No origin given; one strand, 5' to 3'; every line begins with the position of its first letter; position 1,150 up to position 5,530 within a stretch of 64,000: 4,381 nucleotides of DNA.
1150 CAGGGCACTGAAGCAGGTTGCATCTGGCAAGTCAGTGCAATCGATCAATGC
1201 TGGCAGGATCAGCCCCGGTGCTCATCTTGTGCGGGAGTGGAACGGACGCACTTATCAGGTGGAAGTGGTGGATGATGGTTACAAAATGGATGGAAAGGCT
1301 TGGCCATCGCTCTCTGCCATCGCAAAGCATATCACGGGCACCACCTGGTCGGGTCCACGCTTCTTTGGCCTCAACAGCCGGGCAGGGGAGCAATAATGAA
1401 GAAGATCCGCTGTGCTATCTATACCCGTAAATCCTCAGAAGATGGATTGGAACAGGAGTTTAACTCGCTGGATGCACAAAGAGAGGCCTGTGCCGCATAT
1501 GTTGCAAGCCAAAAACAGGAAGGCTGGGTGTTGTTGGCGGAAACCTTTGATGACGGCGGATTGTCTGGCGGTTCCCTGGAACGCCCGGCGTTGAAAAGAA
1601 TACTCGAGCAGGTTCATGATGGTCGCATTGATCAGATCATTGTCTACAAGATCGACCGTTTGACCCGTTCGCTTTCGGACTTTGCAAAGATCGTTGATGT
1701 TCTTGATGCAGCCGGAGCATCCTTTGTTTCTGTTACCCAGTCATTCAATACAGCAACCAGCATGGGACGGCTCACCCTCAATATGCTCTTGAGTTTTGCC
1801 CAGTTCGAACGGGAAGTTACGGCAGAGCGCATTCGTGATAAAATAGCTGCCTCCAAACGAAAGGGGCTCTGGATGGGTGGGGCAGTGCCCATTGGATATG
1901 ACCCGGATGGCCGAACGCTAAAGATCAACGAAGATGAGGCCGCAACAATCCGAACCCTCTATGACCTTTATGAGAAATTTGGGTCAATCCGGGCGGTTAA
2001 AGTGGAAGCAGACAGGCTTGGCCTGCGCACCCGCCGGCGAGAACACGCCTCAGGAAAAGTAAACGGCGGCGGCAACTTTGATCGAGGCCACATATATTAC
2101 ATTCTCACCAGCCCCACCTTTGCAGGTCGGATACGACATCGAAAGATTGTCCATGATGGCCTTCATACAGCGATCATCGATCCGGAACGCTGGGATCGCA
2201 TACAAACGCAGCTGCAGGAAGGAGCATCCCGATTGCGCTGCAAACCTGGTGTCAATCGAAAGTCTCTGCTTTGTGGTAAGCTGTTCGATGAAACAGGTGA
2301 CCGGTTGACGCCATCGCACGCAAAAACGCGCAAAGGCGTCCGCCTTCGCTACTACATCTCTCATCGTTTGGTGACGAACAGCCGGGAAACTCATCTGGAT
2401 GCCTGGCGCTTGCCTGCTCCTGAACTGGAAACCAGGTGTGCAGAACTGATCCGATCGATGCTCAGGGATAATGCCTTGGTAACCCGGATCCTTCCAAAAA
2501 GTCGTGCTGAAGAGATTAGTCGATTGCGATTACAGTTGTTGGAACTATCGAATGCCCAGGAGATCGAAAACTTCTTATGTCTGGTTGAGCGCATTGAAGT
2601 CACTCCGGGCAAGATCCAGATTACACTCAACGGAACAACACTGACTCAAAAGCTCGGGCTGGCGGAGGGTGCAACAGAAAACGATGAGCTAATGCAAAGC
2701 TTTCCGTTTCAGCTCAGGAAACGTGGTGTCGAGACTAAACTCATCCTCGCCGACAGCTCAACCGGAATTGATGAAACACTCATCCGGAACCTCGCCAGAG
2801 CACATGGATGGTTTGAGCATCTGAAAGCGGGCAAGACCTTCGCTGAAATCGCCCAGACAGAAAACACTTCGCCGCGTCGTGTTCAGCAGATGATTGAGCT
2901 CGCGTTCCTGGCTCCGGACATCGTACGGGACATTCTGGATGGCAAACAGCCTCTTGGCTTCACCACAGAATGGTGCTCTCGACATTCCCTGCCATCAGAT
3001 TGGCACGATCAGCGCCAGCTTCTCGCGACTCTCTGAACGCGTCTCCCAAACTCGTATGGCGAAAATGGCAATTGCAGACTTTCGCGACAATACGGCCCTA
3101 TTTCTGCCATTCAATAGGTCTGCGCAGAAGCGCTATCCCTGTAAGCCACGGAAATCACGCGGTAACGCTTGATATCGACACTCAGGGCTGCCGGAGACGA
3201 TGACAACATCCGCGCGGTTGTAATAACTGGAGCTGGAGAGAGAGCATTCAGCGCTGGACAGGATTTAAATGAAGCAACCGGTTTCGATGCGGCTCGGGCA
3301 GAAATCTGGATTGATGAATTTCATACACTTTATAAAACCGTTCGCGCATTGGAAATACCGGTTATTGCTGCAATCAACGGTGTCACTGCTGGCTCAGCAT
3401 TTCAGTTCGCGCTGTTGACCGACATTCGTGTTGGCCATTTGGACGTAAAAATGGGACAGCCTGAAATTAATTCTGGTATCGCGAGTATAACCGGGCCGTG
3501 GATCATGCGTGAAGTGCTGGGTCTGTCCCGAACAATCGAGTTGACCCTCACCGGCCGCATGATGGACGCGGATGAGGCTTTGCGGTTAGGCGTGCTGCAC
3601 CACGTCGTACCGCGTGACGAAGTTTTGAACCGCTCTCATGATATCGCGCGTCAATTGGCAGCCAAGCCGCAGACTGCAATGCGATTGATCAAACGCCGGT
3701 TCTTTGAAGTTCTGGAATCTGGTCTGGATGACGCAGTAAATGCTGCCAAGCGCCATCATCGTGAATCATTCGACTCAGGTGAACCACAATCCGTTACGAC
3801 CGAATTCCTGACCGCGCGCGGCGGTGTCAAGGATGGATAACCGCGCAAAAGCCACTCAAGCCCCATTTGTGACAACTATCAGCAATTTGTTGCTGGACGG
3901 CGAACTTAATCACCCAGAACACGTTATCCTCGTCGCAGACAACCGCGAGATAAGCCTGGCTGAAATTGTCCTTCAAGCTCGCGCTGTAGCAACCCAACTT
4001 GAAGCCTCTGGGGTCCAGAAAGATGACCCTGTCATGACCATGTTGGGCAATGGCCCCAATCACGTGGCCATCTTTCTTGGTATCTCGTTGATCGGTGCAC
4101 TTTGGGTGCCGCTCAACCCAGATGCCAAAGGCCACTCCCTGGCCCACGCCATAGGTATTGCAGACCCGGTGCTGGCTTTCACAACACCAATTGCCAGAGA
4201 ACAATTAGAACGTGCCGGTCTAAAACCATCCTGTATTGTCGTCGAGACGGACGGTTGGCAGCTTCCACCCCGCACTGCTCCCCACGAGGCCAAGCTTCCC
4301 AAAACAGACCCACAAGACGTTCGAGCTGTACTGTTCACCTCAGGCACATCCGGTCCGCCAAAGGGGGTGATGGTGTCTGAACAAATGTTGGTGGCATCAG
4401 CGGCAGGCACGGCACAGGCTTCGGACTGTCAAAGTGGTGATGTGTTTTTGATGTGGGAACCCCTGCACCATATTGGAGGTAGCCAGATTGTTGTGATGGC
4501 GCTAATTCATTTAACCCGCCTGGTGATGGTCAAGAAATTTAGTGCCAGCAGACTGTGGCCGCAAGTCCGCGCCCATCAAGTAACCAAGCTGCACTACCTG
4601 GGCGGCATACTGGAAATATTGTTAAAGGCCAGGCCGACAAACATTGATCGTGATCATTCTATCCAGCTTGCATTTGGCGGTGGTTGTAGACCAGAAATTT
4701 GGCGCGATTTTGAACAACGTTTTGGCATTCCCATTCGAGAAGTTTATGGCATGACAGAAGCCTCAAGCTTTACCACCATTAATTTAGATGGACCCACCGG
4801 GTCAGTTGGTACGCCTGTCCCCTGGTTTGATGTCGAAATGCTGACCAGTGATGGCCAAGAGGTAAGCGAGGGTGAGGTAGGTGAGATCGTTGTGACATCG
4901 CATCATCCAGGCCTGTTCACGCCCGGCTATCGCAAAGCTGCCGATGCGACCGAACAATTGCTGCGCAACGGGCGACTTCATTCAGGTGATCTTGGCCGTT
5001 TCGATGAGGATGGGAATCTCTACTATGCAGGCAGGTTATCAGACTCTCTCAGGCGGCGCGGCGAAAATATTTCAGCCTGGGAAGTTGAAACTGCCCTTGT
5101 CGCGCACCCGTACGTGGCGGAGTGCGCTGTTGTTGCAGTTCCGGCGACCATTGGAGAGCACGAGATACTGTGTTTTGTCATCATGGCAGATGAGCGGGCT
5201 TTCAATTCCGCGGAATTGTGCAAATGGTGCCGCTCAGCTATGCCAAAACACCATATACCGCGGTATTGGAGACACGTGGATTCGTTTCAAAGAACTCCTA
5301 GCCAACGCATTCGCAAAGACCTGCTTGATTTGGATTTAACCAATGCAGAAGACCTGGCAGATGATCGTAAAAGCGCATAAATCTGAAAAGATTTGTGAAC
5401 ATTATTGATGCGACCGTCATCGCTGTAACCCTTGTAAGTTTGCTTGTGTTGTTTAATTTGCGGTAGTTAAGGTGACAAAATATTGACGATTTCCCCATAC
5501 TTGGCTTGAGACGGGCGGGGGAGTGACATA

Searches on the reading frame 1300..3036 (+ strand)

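Call 41: search_protein_families(library=pfam, proteins=[window:1300-3036:+], max_evalue=0.00001)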
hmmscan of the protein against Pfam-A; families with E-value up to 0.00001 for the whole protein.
window:1300-3036:+ (578 aa): 2 families
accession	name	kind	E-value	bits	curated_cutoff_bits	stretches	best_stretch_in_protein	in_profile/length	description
PF00239.26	Resolvase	-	5e-37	127.7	23.3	1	39-190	2-144/145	Resolvase, N terminal domain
PF07508.19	Recombinase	-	2e-11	44.5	21.1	1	211-307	1-101/102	Recombinase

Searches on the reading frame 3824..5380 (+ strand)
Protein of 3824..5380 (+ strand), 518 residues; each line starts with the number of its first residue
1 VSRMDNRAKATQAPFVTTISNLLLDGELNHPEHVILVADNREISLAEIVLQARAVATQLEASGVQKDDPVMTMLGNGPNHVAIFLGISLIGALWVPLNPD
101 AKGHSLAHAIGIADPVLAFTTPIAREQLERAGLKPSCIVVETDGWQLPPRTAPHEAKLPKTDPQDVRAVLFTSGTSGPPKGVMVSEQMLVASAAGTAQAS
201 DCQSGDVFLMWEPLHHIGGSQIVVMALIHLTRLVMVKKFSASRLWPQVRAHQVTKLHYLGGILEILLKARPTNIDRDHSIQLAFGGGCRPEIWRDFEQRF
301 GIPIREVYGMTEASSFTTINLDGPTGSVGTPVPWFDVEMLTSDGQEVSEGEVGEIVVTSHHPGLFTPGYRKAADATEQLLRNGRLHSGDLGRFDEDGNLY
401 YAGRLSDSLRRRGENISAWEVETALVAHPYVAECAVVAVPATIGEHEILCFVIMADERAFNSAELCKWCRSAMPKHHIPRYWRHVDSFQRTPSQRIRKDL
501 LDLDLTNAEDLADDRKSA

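Call 41: search_protein_families(library=pfam, proteins=[window:3824-5380:+], max_evalue=0.00001)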
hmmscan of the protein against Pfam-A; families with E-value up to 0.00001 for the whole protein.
window:3824-5380:+ (518 aa): 2 families
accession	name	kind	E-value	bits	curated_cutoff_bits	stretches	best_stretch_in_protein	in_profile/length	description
PF00501.34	AMP-binding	-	9.9e-63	212.7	29.9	1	29-360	7-377/384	AMP-binding enzyme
PF13193.12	AMP-binding_C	-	6.8e-14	53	24.5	1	420-493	1-74/76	AMP-binding enzyme C-terminal domain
